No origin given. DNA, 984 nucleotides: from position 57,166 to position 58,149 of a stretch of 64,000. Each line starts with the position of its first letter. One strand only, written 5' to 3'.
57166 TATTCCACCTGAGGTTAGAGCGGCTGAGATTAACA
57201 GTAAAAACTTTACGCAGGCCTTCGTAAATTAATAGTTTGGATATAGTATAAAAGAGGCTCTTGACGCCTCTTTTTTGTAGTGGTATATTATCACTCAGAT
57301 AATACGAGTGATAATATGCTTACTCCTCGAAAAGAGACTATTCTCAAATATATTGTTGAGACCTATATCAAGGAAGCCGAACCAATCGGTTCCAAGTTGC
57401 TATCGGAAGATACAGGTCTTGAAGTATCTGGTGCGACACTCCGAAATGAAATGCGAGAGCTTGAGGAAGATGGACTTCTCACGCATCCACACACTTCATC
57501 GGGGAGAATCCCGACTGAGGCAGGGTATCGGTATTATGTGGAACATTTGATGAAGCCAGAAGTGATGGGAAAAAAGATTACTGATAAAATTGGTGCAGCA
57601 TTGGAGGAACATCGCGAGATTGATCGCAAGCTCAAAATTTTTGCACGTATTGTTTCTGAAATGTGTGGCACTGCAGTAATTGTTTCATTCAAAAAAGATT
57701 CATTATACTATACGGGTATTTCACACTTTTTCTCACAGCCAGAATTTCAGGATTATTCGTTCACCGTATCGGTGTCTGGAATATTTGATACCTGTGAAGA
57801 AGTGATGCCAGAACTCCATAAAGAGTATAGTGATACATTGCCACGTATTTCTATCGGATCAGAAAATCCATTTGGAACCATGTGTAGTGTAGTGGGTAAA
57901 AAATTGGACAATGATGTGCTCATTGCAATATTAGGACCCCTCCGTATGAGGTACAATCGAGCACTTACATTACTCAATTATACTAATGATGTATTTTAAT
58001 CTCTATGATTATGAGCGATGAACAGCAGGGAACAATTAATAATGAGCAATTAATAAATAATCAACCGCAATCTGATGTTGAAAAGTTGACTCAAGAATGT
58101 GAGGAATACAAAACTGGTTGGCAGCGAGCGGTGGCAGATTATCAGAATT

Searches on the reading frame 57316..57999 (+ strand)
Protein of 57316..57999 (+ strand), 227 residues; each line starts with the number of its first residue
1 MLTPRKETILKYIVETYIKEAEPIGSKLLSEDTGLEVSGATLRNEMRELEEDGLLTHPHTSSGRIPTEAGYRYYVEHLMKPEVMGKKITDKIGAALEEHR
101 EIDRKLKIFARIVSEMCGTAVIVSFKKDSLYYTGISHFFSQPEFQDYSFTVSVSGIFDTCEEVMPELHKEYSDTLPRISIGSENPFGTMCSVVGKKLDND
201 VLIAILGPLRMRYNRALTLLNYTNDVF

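Call 5: search_protein_families(library=pfam, proteins=[window:57316-57999:+], max_evalue=0.01)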
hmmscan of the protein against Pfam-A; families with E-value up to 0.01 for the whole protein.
window:57316-57999:+ (227 aa): 3 families
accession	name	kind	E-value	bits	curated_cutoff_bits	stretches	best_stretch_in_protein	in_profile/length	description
PF01628.27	HrcA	-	3.1e-12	47.4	22.2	1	87-216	86-214/215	HrcA protein C terminal domain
PF08461.16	HTH_12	-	0.00055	20.2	21.4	1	13-71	3-63/66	Ribonuclease R winged-helix domain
PF03444.21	HrcA_DNA-bdg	-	0.0047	17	21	1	1-72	1-71/79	Winged helix-turn-helix transcription repressor, HrcA DNA-binding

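Call 8: find_homologous_proteins(query=window:57316-57999:+, max_evalue=0.00001)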
Query window:57316-57999:+ (227 aa): 2148 proteins with E <= 0.00001 among 2524 candidates; the best 120 are listed.
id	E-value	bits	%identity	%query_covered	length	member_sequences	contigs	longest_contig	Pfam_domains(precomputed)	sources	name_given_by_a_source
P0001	4.6e-137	473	94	100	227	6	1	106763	PF01628.28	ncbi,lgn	-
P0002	1.6e-125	435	84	100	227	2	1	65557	PF01628.28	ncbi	-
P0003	6.9e-120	416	81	100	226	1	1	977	PF01628.28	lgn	-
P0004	4.0e-118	411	81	100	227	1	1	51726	PF01628.28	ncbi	-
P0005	4.3e-114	397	78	100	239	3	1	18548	PF01628.28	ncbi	-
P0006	3.6e-108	378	75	100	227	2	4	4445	PF01628.28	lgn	-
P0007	3.1e-104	365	72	100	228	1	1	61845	PF01628.28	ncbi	-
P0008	8.4e-101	354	68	100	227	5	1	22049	PF01628.28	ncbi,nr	ncbi:MAG: hypothetical protein KBD29_01425 [Candidatus Magasanikbacteria bacterium]|nr:hypothetical 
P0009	1.1e-100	354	69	100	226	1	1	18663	PF01628.28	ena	-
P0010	1.4e-100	353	70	100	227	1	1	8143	PF01628.28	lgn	-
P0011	1.5e-96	340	67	100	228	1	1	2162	PF01628.28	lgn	-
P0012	1.6e-96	340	68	100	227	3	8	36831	PF01628.28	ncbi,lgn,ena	-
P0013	8.4e-96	338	67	99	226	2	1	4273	PF01628.28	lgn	-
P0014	2.2e-78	281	59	100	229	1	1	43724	PF01628.28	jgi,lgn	jgi:heat-inducible transcriptional repressor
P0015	2.3e-76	274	56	100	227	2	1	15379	PF01628.28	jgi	-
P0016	8.9e-76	272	56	100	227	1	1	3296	PF01628.28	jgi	-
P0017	4.6e-71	257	54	98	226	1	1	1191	PF08461.17,PF01628.28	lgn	-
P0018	5.7e-71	257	54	98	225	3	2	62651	PF01628.28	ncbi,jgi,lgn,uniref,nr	ncbi:MAG: hypothetical protein COY69_01090 [Candidatus Magasanikbacteria bacterium CG_4_10_14_0_8_um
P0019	9.0e-71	256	54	98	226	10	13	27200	PF08461.17,PF01628.28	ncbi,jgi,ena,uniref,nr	ncbi:MAG: hypothetical protein COU28_03980 [Candidatus Magasanikbacteria bacterium CG10_big_fil_rev_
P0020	1.4e-70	255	56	98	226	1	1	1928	PF01628.28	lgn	-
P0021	2.0e-70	255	54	98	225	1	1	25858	PF01628.28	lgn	-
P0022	2.3e-70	255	54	97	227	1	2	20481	PF01628.28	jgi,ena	jgi:transcriptional regulator of heat shock response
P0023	2.7e-70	254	52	98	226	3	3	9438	PF01628.28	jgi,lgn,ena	-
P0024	4.6e-70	254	54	98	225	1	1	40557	PF08461.17,PF01628.28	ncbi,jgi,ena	ncbi:MAG: transcription repressor HrcA [Candidatus Magasanikbacteria bacterium]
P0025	5.4e-70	253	54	98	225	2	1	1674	PF01628.28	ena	-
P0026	7.1e-70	253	51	100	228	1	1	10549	PF01628.28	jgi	jgi:transcriptional regulator of heat shock response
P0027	7.5e-70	253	55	98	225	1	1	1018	PF01628.28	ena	-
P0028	4.5e-69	250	51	98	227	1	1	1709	PF01628.28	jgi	-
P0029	7.0e-69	250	54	98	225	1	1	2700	PF01628.28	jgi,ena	-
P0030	1.5e-68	249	53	99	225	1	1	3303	PF01628.28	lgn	-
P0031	1.5e-68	249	54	98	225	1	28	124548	PF01628.28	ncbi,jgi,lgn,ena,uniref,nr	ncbi:MAG: hypothetical protein COX80_00570 [Candidatus Magasanikbacteria bacterium CG_4_10_14_0_2_um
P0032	2.2e-67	245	52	100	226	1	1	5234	PF01628.28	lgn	-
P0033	3.0e-67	244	51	98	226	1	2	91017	PF01628.28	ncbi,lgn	-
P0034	4.7e-67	244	50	99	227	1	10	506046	PF01628.28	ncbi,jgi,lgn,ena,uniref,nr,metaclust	ncbi:MAG: hypothetical protein COV59_04315 [Candidatus Magasanikbacteria bacterium CG11_big_fil_rev_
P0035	5.2e-67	244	51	98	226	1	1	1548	PF01628.28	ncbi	-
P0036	5.4e-67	244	53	98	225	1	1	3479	PF01628.28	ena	-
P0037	5.8e-67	243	51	98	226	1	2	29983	PF01628.28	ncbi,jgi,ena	ncbi:MAG: hypothetical protein WC862_03370 [Patescibacteria group bacterium]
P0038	6.5e-67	243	50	98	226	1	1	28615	PF01628.28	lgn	-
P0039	1.2e-66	242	50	100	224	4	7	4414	PF01628.28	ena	-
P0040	1.4e-66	242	50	97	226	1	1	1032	PF01628.28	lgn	-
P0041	2.3e-66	241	53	96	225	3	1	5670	PF01628.28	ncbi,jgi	-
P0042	2.7e-66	241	51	100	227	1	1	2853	PF01628.28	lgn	-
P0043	3.0e-66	241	52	98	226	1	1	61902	PF01628.28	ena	-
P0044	3.0e-66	241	52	100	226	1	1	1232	PF01628.28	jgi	jgi:heat-inducible transcriptional repressor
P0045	5.6e-66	240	49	99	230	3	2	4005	PF01628.28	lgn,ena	-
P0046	5.7e-66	240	54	97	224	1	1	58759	PF01628.28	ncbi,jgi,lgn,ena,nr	ncbi:hypothetical protein C0581_01325 [Candidatus Parcubacteria bacterium]|nr:MAG: hypothetical prot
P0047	5.8e-66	240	51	97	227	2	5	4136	PF01628.28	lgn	-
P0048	7.9e-66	240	50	100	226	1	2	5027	PF01628.28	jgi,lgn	-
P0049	1.2e-65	239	50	97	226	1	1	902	PF01628.28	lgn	-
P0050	1.4e-65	239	50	96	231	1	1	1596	PF01628.28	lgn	-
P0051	2.3e-65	238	50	97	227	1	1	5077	PF01628.28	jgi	jgi:heat-inducible transcriptional repressor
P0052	2.3e-65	238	49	96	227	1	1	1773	PF01628.28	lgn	-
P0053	2.5e-65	238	52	97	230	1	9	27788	PF01628.28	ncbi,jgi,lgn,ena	-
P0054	4.8e-65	237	49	100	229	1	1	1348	PF01628.28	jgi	jgi:heat-inducible transcriptional repressor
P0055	5.4e-65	237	47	100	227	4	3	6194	PF01628.28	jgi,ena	-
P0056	6.1e-65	237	52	100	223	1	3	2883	PF01628.28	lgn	-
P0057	1.2e-64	236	50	99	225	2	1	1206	PF01628.28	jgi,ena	-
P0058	1.3e-64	236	48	99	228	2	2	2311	PF01628.28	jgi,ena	-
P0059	1.4e-64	236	48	100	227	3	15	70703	PF01628.28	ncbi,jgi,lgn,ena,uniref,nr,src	ncbi:MAG: hypothetical protein A2921_01530 [Candidatus Magasanikbacteria bacterium RIFCSPLOWO2_01_FU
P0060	1.5e-64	236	47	99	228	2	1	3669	PF01628.28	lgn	-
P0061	2.3e-64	235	51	98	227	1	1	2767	PF01628.28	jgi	jgi:transcriptional regulator of heat shock response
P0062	2.5e-64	235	47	96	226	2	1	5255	PF01628.28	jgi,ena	-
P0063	3.0e-64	235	50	100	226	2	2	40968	PF01628.28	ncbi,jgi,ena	-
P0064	4.7e-64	234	50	97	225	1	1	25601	PF01628.28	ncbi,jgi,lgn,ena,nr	ncbi:MAG TPA: hypothetical protein VEA18_03590 [Candidatus Kapabacteria bacterium]|nr:hypothetical p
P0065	5.1e-64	234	49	100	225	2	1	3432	PF01628.28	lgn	-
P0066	5.9e-64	234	47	99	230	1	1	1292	PF01628.28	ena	-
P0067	6.3e-64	234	49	96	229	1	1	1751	PF01628.28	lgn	-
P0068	8.4e-64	233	49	97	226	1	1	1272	PF01628.28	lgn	-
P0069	9.0e-64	233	52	96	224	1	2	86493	PF01628.28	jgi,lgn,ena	-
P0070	1.1e-63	233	48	99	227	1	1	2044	PF01628.28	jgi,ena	-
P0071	1.2e-63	233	48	100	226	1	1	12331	PF01628.28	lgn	-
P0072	1.4e-63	232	48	98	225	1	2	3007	PF01628.28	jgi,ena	-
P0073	2.0e-63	232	47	98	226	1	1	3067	PF01628.28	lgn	-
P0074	2.2e-63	232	49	98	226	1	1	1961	PF01628.28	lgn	-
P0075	2.8e-63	231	48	99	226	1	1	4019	PF01628.28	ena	-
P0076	3.2e-63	231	49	99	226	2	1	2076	PF01628.28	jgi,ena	-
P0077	3.2e-63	231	49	99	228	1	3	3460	PF01628.28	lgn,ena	-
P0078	3.6e-63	231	48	100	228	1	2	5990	PF01628.28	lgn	-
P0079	3.7e-63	231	49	97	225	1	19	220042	PF01628.28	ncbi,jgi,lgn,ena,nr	ncbi:MAG: hypothetical protein HOA57_04300 [Candidatus Magasanikbacteria bacterium]|jgi:heat-inducib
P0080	3.9e-63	231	49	100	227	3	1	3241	PF01628.28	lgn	-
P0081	4.8e-63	231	50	98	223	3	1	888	PF01628.28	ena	-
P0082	5.0e-63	231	48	100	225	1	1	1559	PF01628.28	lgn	-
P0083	7.3e-63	230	51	93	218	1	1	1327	PF01628.28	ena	-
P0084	7.5e-63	230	48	98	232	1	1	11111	PF01628.28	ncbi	-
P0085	7.9e-63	230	49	100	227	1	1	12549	PF01628.28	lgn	-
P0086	8.3e-63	230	48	100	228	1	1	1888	PF01628.28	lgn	-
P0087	8.7e-63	230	50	96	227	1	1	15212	PF01628.28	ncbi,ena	-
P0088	9.9e-63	230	47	98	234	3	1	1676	PF01628.28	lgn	-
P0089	1.0e-62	230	45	99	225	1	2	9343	PF01628.28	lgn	-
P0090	1.0e-62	230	51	96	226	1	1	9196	PF01628.28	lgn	-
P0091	1.5e-62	229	47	99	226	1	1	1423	PF01628.28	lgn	-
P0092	1.7e-62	229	50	98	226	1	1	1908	PF01628.28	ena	-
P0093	2.2e-62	228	47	100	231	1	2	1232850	PF01628.28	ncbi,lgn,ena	-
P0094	2.7e-62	228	48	99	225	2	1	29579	PF01628.28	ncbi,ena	-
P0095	2.8e-62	228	49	98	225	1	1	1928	PF01628.28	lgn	-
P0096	2.8e-62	228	48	98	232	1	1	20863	PF01628.28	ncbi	-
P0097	3.3e-62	228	47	98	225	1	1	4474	PF01628.28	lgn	-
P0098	3.7e-62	228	47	100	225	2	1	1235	PF01628.28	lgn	-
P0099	4.0e-62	228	48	97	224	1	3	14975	PF01628.28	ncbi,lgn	-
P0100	4.2e-62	228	52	96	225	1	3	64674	PF01628.28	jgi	-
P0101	4.2e-62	228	50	98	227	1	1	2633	PF01628.28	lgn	-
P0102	4.4e-62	227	47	97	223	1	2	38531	PF01628.28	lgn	-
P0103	5.5e-62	227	48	96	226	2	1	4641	PF01628.28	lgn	-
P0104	5.7e-62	227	46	100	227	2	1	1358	PF01628.28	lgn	-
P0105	6.2e-62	227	50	97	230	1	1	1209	PF01628.28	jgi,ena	-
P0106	6.4e-62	227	47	100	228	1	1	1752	PF01628.28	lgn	-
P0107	6.6e-62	227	50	100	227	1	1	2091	PF01628.28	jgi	-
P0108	6.6e-62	227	51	97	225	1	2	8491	PF01628.28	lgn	-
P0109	8.0e-62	227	47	96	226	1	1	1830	PF01628.28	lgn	-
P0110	9.6e-62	226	52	95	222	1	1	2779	PF01628.28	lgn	-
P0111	1.2e-61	226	48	98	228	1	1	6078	PF01628.28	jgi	jgi:heat-inducible transcriptional repressor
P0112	1.5e-61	226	49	96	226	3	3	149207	PF01628.28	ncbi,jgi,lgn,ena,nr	ncbi:MAG TPA: hypothetical protein DEB09_04205 [Candidatus Magasanikbacteria bacterium]|nr:hypotheti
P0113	1.7e-61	226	49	96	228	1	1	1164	PF01628.28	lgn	-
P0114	1.9e-61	225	50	95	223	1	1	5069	PF01628.28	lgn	-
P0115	2.3e-61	225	50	97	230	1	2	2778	PF01628.28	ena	-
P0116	2.4e-61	225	49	98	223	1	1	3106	PF01628.28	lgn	-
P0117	2.5e-61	225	49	97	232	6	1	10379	PF01628.28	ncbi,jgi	jgi:transcriptional regulator of heat shock response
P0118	2.6e-61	225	46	98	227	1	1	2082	PF01628.28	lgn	-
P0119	4.1e-61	224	46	100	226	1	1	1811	PF01628.28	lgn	-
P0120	4.2e-61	224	46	99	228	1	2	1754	PF01628.28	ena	-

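Call 9: search_solved_structures(query=window:57316-57999:+, max_evalue=1, show_alignments=2)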
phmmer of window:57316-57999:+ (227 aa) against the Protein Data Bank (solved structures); distinct sequences matched with E-value up to 1: 3.
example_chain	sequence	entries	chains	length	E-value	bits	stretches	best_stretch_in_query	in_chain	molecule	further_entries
1stz_A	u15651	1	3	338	3.6e-15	59.4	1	2-81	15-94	Heat-inducible transcription repressor hrcA homolog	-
7oyk_AAA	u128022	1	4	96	0.061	16.1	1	12-73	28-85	Central glycolytic genes regulator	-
8r3g_C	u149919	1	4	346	0.14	15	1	13-91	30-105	Central glycolytic genes regulator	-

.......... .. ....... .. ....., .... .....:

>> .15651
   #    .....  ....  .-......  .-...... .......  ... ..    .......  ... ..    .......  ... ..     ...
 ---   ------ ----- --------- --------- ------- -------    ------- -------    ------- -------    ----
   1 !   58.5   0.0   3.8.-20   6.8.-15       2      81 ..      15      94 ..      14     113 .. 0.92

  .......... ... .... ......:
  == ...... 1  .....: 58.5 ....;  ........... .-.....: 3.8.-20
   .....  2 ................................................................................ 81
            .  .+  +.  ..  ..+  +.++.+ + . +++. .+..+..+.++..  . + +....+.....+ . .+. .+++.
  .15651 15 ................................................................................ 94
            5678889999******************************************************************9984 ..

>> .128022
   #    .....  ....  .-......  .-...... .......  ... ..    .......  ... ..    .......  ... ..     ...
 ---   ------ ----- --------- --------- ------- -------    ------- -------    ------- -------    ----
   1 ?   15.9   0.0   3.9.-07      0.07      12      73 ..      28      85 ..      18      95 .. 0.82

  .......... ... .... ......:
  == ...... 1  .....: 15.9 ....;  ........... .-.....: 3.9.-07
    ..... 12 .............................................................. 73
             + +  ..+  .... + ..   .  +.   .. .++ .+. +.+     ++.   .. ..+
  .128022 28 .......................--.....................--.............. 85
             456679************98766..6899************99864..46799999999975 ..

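Call 10: find_encoding_contigs(protein=window:57316-57999:+, flank=3000, max_places=6)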
Protein window:57316-57999:+ (227 aa): 3 contigs read that carry it; 2 places shown.
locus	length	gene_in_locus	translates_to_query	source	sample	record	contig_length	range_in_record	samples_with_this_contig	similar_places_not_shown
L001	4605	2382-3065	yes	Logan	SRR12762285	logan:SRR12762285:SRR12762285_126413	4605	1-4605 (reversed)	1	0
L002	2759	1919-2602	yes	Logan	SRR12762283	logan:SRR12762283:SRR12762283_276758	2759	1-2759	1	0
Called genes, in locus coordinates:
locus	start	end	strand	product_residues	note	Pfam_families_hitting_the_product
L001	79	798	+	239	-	PF02096:60KD_IMP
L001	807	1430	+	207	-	PF01145:Band_7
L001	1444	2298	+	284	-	-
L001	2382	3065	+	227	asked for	PF01628:HrcA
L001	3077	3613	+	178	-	PF01025:GrpE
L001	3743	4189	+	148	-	PF00011:HSP20, PF17886:ArsA_HSP20 (weak)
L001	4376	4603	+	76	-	?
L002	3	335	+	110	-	?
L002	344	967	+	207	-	PF01145:Band_7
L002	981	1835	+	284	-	-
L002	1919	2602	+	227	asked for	PF01628:HrcA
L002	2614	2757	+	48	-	?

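Call 19: find_related_loci(query=A1, collection=metagenome_contigs, flank=3000)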
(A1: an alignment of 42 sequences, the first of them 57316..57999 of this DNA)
Query A1 (227 aa) in metagenome_contigs; peptide patterns used: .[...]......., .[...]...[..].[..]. (x = any residue, [..] = any of these).
600 stretches matched a pattern (row limit reached: there are more); 585 encode a relative of the query (tblastn E <= 1e-3); the best 80 are kept; 80 distinct loci.
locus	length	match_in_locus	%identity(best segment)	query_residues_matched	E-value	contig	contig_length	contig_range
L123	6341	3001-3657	46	5-224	4e-68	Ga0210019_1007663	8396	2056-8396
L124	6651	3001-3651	52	5-222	9e-66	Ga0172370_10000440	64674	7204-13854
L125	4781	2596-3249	46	5-226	6e-64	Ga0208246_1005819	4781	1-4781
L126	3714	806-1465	44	2-222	3e-64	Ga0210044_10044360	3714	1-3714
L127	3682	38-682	48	5-222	5e-64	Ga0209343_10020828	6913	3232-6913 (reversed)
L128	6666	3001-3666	44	2-224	2e-63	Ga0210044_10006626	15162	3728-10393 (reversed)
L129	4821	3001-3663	43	5-227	2e-60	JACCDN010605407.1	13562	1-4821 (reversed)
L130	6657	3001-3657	44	2-220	4e-57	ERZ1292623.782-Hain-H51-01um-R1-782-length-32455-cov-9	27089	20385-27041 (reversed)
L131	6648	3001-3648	44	5-220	2e-56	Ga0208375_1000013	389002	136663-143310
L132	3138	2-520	47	50-222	3e-51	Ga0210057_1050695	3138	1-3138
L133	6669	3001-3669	37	2-226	6e-51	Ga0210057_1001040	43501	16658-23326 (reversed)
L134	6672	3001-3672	39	5-226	8e-51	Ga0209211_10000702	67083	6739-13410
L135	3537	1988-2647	40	1-220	1e-50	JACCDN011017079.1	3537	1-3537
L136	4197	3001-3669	39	5-225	3e-50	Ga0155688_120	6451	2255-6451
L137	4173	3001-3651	41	1-220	3e-50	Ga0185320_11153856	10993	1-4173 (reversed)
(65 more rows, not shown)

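Call 21: predict_structure(alignment_id=A1)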
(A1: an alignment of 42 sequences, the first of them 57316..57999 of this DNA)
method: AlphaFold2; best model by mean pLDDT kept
length: 227 residues; sequences in the alignment: 42
mean_pLDDT: 90.4   pTM: 0.87
mean pLDDT of the five models: 90.4, 89.6, 89.3, 89.0, 88.3
residues with pLDDT >= 90: 139; 70-90: 85; 50-70: 3; < 50: 0
segments of 3 or more residues with pLDDT < 50: none
pLDDT, mean of each block of 10 residues (from residue 1): 92 95 88 84 93 86 90 96 90 89 93 95 88 93 83 84 89 90 90 92 95 95 89
secondary structure, 60 per line:
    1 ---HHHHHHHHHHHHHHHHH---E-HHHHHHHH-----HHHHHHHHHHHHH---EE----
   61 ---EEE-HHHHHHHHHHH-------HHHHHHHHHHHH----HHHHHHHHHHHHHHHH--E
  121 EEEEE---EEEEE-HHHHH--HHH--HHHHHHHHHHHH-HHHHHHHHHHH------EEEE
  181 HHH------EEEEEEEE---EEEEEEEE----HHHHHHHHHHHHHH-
elements in order: H4-20 H26-33 H39-51 E64-66 H68-78 H86-97 H102-117 E120-125 E129-133 H135-139 H147-158 H160-170 E177-180 E190-197 E201-208 H213-226

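Call 25: fold_search(model_id=the predicted structure, library=pdb)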
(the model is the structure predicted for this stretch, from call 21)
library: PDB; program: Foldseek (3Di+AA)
matches with E <= 10: 977; with E <= 0.001: 19
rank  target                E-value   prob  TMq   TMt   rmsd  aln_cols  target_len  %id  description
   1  1stz_B                7.3e-12  1.00  0.68  0.51  12.3       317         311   17  Crystal structure of a hypothetical protein at 2.2 A resolution (released 2004-08-24)
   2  1stz_A                1.8e-11  1.00  0.74  0.53   8.0       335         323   15  Crystal structure of a hypothetical protein at 2.2 A resolution (released 2004-08-24)
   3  5y6i_A                3.6e-05  1.00  0.31  0.29  18.8       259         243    8  Crystal structure of Pseudomonas aeruginosa HmgR (released 2018-08-15)
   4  5whm_A                6.8e-05  0.99  0.28  0.25  17.9       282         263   13  Crystal Structure of IclR Family Transcriptional Regulator from Brucella abortus (released 2017-08-23)
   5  3r4k_B                1.2e-04  0.99  0.27  0.25  17.2       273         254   14  Crystal structure of a putative ICLR transcriptional regulator (TM1040_3717) from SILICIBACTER SP. TM1040 at 2.46 A re (released 2011-04-13)
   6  5whm_D                1.4e-04  0.99  0.27  0.24  16.2       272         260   13  Crystal Structure of IclR Family Transcriptional Regulator from Brucella abortus (released 2017-08-23)
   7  5whm_C                1.5e-04  0.98  0.25  0.22  16.5       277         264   13  Crystal Structure of IclR Family Transcriptional Regulator from Brucella abortus (released 2017-08-23)
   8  9e6a_D                1.7e-04  1.00  0.32  0.29  18.4       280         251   12  Pseudomonas putida KT2440 IclR-type transcription factor (PP_2609) (released 2025-11-12)
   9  5whm_B                1.9e-04  0.98  0.25  0.23  16.9       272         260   13  Crystal Structure of IclR Family Transcriptional Regulator from Brucella abortus (released 2017-08-23)
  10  5tjj_B                2.2e-04  0.99  0.28  0.26  17.6       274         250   11  Crystal structure of IcIR transcriptional regulator from Alicyclobacillus acidocaldarius (released 2016-10-26)
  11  3r4k_A                2.7e-04  0.97  0.26  0.24  15.4       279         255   14  Crystal structure of a putative ICLR transcriptional regulator (TM1040_3717) from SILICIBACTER SP. TM1040 at 2.46 A re (released 2011-04-13)
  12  2xrn_B                3.2e-04  0.99  0.29  0.27  16.0       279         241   10  Crystal structure of TtgV (released 2010-12-01)
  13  2xrn_A                3.8e-04  0.99  0.28  0.27  15.8       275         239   10  Crystal structure of TtgV (released 2010-12-01)
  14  1mkm_A                4.3e-04  0.98  0.28  0.26  19.6       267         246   12  CRYSTAL STRUCTURE OF THE THERMOTOGA MARITIMA ICLR (released 2002-09-11)
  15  5tjj_A                4.8e-04  0.99  0.28  0.26  16.6       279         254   11  Crystal structure of IcIR transcriptional regulator from Alicyclobacillus acidocaldarius (released 2016-10-26)
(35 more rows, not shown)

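Call 32: find_encoding_contigs(protein=P0084, flank=1500, max_places=2)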
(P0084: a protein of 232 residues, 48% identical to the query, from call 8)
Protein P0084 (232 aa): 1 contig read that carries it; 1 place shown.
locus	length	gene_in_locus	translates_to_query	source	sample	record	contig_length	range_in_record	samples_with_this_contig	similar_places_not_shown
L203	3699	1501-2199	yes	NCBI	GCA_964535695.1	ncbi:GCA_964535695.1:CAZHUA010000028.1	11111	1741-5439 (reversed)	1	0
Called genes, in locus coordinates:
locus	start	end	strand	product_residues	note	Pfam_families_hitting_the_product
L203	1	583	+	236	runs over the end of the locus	PF02096:60KD_IMP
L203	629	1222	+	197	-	PF01145:Band_7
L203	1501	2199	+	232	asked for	PF01628:HrcA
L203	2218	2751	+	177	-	PF01025:GrpE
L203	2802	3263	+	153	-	PF00011:HSP20, PF17886:ArsA_HSP20 (weak)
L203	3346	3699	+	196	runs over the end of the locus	-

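Call 33: find_encoding_contigs(protein=P0096, flank=1500, max_places=2)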
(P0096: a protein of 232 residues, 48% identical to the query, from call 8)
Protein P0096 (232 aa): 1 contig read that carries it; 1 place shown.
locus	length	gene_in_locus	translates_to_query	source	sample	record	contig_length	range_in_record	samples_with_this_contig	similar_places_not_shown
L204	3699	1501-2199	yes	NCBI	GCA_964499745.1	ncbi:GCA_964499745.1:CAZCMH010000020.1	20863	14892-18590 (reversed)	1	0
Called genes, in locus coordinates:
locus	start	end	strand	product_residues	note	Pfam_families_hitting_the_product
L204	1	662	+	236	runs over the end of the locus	PF02096:60KD_IMP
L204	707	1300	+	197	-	PF01145:Band_7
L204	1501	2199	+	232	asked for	PF01628:HrcA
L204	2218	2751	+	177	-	PF01025:GrpE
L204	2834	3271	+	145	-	PF00011:HSP20, PF17886:ArsA_HSP20 (weak)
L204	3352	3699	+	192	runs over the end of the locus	-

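Call 34: find_encoding_contigs(protein=P0041, flank=1500, max_places=2)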
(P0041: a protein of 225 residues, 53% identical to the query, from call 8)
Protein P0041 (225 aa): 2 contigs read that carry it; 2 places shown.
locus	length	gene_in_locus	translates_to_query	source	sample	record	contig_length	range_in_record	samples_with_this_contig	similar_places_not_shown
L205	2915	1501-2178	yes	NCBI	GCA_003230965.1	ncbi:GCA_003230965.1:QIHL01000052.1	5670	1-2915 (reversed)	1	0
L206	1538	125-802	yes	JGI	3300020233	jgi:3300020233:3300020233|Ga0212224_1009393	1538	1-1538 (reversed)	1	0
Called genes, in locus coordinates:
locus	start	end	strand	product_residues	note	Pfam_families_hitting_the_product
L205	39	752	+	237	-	PF02096:60KD_IMP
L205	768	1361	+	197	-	PF01145:Band_7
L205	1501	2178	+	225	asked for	PF01628:HrcA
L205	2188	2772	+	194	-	PF01025:GrpE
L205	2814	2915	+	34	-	?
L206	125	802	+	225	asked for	PF01628:HrcA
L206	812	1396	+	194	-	PF01025:GrpE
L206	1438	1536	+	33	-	?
